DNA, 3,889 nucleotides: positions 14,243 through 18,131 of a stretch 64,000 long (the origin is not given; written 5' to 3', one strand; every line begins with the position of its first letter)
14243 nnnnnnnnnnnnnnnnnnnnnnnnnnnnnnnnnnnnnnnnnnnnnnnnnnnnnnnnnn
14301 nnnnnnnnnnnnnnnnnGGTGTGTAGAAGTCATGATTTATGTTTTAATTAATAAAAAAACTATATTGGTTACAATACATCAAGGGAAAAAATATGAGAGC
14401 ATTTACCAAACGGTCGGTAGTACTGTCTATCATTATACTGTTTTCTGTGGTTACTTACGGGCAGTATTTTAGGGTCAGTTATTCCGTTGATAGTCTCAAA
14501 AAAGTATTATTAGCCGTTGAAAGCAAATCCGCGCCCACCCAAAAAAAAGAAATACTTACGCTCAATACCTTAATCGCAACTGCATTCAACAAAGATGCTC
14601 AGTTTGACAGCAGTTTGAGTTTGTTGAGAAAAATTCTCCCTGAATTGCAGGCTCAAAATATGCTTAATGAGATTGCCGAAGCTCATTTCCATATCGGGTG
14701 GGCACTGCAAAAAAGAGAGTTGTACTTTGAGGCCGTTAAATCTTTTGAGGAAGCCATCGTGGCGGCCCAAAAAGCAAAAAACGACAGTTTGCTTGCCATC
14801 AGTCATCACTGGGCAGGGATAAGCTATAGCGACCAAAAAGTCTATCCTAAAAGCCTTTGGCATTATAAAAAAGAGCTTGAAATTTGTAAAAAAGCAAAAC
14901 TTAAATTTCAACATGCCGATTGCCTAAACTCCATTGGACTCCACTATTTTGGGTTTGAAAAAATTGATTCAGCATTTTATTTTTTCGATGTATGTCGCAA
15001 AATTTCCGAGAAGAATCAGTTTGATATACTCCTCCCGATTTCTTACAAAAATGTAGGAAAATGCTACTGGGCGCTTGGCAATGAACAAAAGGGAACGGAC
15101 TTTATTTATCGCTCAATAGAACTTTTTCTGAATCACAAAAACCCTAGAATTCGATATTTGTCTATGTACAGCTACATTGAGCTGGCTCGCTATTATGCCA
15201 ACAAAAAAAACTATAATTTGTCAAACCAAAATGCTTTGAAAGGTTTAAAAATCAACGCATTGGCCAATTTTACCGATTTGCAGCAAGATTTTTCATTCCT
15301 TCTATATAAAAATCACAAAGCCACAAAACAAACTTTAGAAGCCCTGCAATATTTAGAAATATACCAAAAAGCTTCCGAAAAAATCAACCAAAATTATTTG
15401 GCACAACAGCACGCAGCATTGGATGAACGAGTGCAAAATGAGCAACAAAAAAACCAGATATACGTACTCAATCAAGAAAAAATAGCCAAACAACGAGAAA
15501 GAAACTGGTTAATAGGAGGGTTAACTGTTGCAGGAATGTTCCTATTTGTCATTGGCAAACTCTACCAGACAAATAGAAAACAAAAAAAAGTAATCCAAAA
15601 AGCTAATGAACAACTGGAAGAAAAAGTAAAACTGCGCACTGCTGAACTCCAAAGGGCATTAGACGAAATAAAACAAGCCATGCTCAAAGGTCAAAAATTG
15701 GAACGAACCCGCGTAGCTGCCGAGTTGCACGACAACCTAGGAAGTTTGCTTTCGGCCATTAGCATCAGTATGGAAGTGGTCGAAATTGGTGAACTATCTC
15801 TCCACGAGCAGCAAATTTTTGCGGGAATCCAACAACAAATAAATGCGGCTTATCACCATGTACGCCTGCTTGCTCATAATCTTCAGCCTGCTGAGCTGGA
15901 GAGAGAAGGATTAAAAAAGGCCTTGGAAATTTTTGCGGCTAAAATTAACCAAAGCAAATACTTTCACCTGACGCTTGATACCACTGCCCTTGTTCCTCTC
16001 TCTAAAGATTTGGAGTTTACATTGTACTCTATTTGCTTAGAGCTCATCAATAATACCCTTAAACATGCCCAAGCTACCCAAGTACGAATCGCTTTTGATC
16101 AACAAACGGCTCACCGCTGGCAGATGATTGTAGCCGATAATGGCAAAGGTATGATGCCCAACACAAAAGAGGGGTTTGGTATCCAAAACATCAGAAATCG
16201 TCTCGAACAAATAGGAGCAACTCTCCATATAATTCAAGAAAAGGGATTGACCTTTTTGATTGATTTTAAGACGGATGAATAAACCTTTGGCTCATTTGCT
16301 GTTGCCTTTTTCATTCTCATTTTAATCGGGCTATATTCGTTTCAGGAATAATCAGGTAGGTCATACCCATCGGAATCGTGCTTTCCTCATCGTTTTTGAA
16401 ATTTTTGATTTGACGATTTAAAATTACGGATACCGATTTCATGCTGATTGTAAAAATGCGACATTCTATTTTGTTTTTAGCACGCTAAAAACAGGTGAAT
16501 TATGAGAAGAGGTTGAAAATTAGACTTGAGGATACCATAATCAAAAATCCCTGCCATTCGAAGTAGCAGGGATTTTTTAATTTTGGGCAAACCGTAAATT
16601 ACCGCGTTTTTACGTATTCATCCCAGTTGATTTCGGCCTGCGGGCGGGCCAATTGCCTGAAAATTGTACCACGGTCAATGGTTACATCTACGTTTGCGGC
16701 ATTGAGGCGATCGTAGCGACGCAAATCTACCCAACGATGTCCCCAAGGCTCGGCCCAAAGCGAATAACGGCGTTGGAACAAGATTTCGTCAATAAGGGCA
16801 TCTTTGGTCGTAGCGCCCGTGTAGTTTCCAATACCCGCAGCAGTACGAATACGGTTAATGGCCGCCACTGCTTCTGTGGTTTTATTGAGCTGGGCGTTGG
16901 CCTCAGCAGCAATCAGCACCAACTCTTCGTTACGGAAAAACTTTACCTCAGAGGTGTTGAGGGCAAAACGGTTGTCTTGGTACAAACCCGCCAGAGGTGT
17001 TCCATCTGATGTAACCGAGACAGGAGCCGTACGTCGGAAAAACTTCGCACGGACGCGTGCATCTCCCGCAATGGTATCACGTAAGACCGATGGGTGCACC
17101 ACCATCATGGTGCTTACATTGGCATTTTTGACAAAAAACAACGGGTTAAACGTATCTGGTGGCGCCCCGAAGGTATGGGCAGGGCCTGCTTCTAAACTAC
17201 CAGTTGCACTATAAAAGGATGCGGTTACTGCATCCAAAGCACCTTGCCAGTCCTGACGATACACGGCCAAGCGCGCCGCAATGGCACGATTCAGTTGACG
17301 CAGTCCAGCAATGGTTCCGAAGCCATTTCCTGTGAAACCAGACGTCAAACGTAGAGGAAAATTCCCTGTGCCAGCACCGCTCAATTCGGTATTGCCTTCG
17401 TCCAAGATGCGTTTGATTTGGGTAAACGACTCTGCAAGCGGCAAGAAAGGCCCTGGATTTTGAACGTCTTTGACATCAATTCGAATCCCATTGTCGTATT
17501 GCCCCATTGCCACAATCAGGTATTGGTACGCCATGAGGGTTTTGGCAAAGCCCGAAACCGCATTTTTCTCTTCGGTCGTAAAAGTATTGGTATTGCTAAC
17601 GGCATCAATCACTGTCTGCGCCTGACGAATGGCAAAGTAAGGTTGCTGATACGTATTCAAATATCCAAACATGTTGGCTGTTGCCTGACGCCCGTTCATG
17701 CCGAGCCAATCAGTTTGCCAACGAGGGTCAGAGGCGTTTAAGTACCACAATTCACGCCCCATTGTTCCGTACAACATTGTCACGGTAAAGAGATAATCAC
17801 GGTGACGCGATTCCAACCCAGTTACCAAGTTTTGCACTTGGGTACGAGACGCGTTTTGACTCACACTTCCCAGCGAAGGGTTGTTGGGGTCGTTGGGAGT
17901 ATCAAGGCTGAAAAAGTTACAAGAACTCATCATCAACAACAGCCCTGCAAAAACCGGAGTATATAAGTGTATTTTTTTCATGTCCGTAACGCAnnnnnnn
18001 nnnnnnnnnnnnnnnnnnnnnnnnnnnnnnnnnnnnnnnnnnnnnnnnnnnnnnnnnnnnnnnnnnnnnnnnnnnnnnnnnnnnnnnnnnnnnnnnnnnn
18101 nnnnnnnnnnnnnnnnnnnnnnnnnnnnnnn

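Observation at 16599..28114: SusC/SusD locus without glycoside hydrolases but with a periplasmic oxidative module, an acetylesterase and a sulfatase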

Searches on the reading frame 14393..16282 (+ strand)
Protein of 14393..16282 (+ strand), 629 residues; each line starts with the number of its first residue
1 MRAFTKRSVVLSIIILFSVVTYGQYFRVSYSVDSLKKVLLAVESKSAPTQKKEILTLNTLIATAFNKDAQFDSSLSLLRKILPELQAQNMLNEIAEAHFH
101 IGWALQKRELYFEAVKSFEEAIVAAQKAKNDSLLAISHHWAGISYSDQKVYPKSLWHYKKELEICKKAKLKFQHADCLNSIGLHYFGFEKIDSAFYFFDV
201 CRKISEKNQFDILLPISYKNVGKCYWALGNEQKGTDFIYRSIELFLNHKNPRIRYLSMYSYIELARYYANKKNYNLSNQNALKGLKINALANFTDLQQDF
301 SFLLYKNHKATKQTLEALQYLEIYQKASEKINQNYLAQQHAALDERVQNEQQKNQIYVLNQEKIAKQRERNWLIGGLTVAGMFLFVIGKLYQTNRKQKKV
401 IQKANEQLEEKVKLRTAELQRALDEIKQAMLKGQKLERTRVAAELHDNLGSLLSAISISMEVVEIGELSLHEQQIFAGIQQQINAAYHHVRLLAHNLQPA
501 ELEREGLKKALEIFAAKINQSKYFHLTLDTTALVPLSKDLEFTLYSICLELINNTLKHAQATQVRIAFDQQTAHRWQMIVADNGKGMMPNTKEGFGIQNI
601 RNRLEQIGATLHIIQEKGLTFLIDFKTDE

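Call 4: search_protein_families(library=pfam, proteins=[window:14393-16282:+], max_evalue=0.01)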
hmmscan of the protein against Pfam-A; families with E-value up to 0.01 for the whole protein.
window:14393-16282:+ (629 aa): 6 families
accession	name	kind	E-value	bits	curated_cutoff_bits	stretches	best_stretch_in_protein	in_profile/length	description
PF07730.19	HisKA_3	-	3.5e-09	37.5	24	1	437-502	1-68/68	Histidine kinase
PF02518.31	HATPase_c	-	1.8e-07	32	26.4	1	543-626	5-108/111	Histidine kinase-, DNA gyrase B-, and HSP90-like ATPase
PF13424.12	TPR_12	-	3e-07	30.9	30.1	0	135-206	3-76/77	Tetratricopeptide repeat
PF13589.12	HATPase_c_3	-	2e-05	25.1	25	1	547-591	6-49/137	Histidine kinase-, DNA gyrase B-, and HSP90-like ATPase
PF24980.1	LSU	-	0.0072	16.7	30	0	412-454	6-46/53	Response to Low Sulfur (LSU) family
PF13374.12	TPR_10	-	0.0073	16.7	27.5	0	101-126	8-33/42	Tetratricopeptide repeat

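Call 8: search_protein_families(library=ncbifam, proteins=[window:14393-16282:+], max_evalue=0.001)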
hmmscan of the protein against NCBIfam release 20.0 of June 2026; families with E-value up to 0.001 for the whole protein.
window:14393-16282:+ (629 aa): 6 families
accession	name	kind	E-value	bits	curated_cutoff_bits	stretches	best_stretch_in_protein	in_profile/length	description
NF052443.1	SensHisKinMctS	equivalog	1.5e-24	86.2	700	1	421-617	234-437/457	two-component system sensor histidine kinase MctS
NF052531.1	Strep_LiaS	equivalog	3.8e-24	85.5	450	1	394-623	89-321/328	envelope stress sensor histidine kinase LiaS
NF008649.0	PRK11644.1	equivalog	4.1e-24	85.2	408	1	417-622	284-491/499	signal transduction histidine-protein kinase/phosphatase UhpB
NF008184.0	PRK10935.1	equivalog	6.1e-12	45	553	1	295-624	221-556/565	nitrate/nitrite two-component system sensor histidine kinase NarQ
NF047786.1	his_kin_MadS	equivalog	8.4e-10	38.3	500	1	392-586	185-379/434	MadS family sensor histidine kinase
NF053512.1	nitric_RR_NosR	exception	0.00011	21.4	400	1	389-442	126-181/422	response regulator c-di-GMP phosphodiesterase, NosR family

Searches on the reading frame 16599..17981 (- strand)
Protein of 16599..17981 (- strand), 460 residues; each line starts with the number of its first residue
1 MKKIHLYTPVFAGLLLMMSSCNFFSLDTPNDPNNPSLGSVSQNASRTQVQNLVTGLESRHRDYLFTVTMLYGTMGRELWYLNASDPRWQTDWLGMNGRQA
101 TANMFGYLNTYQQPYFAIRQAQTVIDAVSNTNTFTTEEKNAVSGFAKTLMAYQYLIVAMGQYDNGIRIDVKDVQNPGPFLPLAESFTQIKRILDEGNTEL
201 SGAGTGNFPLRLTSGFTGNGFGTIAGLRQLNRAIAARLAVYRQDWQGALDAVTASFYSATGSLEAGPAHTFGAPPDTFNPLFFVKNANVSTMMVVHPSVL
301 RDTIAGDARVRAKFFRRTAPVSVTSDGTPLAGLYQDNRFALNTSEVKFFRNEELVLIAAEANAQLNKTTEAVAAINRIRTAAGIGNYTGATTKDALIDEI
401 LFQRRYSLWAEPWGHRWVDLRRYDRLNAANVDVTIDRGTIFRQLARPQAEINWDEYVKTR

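Call 3: search_protein_families(library=pfam, proteins=[window:16599-17981:-], max_evalue=0.01)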
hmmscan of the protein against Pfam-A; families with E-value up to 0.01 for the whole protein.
window:16599-17981:- (460 aa): 2 families
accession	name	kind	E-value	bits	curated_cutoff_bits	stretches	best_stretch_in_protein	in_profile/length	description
PF07980.17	SusD_RagB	-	1.6e-15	57.9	23.1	1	345-426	153-237/297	SusD family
PF14322.12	SusD-like_3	-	0.00016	22.4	27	1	104-157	71-123/191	Starch-binding associating with outer membrane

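Call 8: search_protein_families(library=ncbifam, proteins=[window:16599-17981:-], max_evalue=0.001)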
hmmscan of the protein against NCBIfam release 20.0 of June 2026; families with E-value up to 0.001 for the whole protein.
window:16599-17981:- (460 aa): 1 family
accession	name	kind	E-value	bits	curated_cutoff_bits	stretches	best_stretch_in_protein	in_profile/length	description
NF033071.0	SusD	exception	4.5e-05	21.9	725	1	344-427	437-514/558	starch-binding outer membrane lipoprotein SusD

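Call 40: find_homologous_proteins(query=window:16599-17981:-, max_evalue=1e-10)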
Query window:16599-17981:- (460 aa): 1355 proteins with E <= 1e-10 among 8000 candidates; the best 120 are listed.
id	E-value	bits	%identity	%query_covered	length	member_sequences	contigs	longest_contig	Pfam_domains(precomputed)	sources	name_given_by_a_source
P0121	8.0e-289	976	94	98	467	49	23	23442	PF07980.18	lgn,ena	-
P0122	8.1e-288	972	92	100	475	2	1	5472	PF07980.18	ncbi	-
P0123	4.7e-280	947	90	99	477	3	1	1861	PF07980.18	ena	-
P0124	5.4e-271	917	87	100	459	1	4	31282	PF07980.18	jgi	jgi:starch-binding outer membrane protein, SusD/RagB family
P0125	4.7e-270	914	86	100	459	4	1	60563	PF07980.18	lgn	-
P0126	1.4e-266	902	85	100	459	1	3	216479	PF07980.18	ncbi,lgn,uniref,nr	ncbi:RagB/SusD family nutrient uptake outer membrane protein [Runella zeae]|uniref:RagB/SusD family 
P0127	4.9e-266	901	85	100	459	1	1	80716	PF07980.18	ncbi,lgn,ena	-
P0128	6.8e-266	900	85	100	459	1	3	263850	PF07980.18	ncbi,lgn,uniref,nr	ncbi:RagB/SusD family nutrient uptake outer membrane protein [Runella zeae]|uniref:RagB/SusD family 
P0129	1.0e-264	896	84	100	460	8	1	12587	PF07980.18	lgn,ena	-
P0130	1.1e-264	896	85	100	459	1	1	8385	PF07980.18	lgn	-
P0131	1.9e-264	895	84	100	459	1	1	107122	PF07980.18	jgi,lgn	jgi:hypothetical protein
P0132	2.0e-264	895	85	100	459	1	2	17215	PF07980.18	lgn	-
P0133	4.3e-264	894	85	100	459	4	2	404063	PF07980.18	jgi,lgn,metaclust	metaclust:\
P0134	9.5e-264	893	84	100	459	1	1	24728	PF07980.18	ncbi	-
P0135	1.1e-263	893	84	100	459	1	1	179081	PF07980.18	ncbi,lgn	-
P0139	1.9e-255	866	82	100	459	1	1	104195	PF07980.18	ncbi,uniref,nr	ncbi:RagB/SusD family nutrient uptake outer membrane protein [Rudanella paleaurantiibacter]|uniref:R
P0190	2.2e-168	579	59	96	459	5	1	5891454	PF07980.18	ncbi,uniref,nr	ncbi:RagB/SusD family nutrient uptake outer membrane protein [Algoriphagus sp. NG3]|uniref:RagB/SusD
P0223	2.6e-165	569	56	100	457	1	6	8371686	PF07980.18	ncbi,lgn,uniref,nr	ncbi:RagB/SusD family nutrient uptake outer membrane protein [Haliscomenobacter hydrossis]|uniref:Ra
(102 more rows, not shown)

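Call 41: find_encoding_contigs(protein=P0126, flank=10000, max_places=2)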
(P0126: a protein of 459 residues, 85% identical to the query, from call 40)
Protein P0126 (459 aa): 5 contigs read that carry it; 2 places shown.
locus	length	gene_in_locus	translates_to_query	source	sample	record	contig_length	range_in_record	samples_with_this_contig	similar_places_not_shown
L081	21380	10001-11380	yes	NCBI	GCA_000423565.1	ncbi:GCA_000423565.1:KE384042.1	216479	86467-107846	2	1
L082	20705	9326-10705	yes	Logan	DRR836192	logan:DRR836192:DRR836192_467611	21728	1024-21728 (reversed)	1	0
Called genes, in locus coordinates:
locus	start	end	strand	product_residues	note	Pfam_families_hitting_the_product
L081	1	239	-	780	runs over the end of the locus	-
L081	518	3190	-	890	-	PF22666:Glyco_hydro_2_N2, PF02837:Glyco_hydro_2_N (weak), PF00703:Glyco_hydro_2, PF02836:Glyco_hydro_2_C (weak), PF17786:Mannosidase_ig, PF18368:Ig_GlcNase, PF17753:Ig_mannosidase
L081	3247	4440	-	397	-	PF00155:Aminotran_1_2, PF01041:DegT_DnrJ_EryC1, PF01212:Beta_elim_lyase (weak)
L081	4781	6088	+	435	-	-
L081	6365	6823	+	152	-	-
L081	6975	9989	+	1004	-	PF13620:CarboxypepD_reg, PF13715:CarbopepD_reg_2, PF07715:Plug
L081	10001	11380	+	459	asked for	PF07980:SusD_RagB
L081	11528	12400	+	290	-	PF00756:Esterase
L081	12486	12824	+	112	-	-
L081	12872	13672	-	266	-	-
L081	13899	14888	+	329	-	PF00691:OmpA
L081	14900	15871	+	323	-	-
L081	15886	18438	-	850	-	PF17900:Peptidase_M1_N, PF01433:Peptidase_M1, PF02985:HEAT (faint), PF13646:HEAT_2 (weak)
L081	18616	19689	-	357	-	PF01118:Semialdhyde_dh, PF02774:Semialdhyde_dhC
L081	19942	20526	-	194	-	PF01812:5-FTHF_cyc-lig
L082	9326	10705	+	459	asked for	PF07980:SusD_RagB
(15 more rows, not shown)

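Call 42: find_encoding_contigs(protein=P0139, flank=10000, max_places=1)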
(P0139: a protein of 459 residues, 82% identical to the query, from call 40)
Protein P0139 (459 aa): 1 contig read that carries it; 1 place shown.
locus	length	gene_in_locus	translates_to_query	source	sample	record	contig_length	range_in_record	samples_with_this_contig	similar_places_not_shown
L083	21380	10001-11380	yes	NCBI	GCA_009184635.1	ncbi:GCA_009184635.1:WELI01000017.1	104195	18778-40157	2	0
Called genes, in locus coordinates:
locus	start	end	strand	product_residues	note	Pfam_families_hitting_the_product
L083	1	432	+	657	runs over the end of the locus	-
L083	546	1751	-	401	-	PF03786:UxuA, PF01261:AP_endonuc_2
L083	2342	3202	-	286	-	PF01040:UbiA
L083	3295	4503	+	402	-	PF00195:Chal_sti_synt_N, PF08392:FAE1_CUT1_RppA, PF08545:ACP_syn_III, PF02797:Chal_sti_synt_C, PF08541:ACP_syn_III_C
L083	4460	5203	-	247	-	PF00535:Glycos_transf_2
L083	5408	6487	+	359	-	PF03741:TerC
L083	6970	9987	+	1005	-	PF13620:CarboxypepD_reg, PF13715:CarbopepD_reg_2, PF07715:Plug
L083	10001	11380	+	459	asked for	PF07980:SusD_RagB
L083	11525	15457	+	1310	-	PF13195:DUF4011, PF13086:AAA_11, PF13245:AAA_19 (faint), PF13604:AAA_30 (weak), PF13086:AAA_11 (weak), PF13087:AAA_12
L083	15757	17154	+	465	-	PF00890:FAD_binding_2 (weak), PF01134:GIDA, PF07992:Pyr_redox_2, PF12831:FAD_oxidored, PF13738:Pyr_redox_3, PF13434:Lys_Orn_oxgnase (weak), PF00070:Pyr_redox, PF02852:Pyr_redox_dim, +4 more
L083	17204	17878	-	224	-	PF11667:DUF3267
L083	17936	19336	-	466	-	PF00324:AA_permease, PF13520:AA_permease_2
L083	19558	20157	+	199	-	-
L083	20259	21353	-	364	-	PF00724:Oxidored_FMN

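Call 43: find_encoding_contigs(protein=P0223, flank=10000, max_places=1)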
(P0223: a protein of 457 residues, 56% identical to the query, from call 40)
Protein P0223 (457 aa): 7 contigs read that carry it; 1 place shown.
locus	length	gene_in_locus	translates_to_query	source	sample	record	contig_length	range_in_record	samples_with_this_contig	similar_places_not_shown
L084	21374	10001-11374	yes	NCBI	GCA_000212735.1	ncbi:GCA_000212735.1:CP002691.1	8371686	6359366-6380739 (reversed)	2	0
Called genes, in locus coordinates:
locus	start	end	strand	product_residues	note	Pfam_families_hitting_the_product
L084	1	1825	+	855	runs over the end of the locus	-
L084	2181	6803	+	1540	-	PF18962:Por_Secre_tail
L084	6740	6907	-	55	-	-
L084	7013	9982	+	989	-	PF13620:CarboxypepD_reg, PF13715:CarbopepD_reg_2, PF07715:Plug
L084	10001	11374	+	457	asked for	PF07980:SusD_RagB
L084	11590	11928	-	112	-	PF02452:PemK_toxin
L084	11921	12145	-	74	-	-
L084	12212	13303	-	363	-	PF07728:AAA_5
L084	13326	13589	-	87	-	-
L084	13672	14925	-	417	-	PF13203:DUF2201_N, PF09967:DUF2201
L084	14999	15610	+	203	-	PF05685:Uma2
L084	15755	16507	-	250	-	-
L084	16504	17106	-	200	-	-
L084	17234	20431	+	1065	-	PF24885:TPR_NPHP3, PF13424:TPR_12, PF13374:TPR_10, PF24885:TPR_NPHP3, PF13424:TPR_12, PF13374:TPR_10, PF13424:TPR_12, PF13424:TPR_12, +14 more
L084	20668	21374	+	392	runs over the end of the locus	PF00155:Aminotran_1_2, PF00266:Aminotran_5 (weak), PF01053:Cys_Met_Meta_PP, PF04864:Alliinase_C (weak)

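Call 44: find_encoding_contigs(protein=P0190, flank=10000, max_places=1)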
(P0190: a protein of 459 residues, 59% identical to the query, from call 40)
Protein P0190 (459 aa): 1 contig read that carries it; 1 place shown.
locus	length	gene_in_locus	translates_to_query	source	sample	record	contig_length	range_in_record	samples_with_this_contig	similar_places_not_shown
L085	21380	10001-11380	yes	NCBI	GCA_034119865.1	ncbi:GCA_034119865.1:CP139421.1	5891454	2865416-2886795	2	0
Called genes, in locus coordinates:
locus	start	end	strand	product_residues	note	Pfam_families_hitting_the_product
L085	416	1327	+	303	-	PF01261:AP_endonuc_2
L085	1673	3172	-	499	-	-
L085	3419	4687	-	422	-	PF09298:FAA_hydrolase_N, PF01557:FAA_hydrolase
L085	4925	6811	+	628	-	PF02129:Peptidase_S15, PF08530:PepX_C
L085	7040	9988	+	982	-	PF13620:CarboxypepD_reg, PF13715:CarbopepD_reg_2, PF07715:Plug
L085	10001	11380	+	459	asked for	PF07980:SusD_RagB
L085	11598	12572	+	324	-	PF08240:ADH_N, PF00107:ADH_zinc_N, PF13602:ADH_zinc_N_2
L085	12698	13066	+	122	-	-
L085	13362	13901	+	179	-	PF00027:cNMP_binding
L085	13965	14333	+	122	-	PF14079:DUF4260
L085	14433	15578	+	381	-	PF13173:AAA_14, PF13635:DUF4143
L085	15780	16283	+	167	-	PF01272:GreA_GreB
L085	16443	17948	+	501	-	PF07992:Pyr_redox_2 (faint), PF13454:NAD_binding_9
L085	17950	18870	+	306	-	PF03547:Mem_trans (faint)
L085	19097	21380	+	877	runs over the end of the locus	PF00133:tRNA-synt_1, PF09334:tRNA-synt_1g, PF13603:tRNA-synt_1_2, PF08264:Anticodon_1, PF10458:Val_tRNA-synt_C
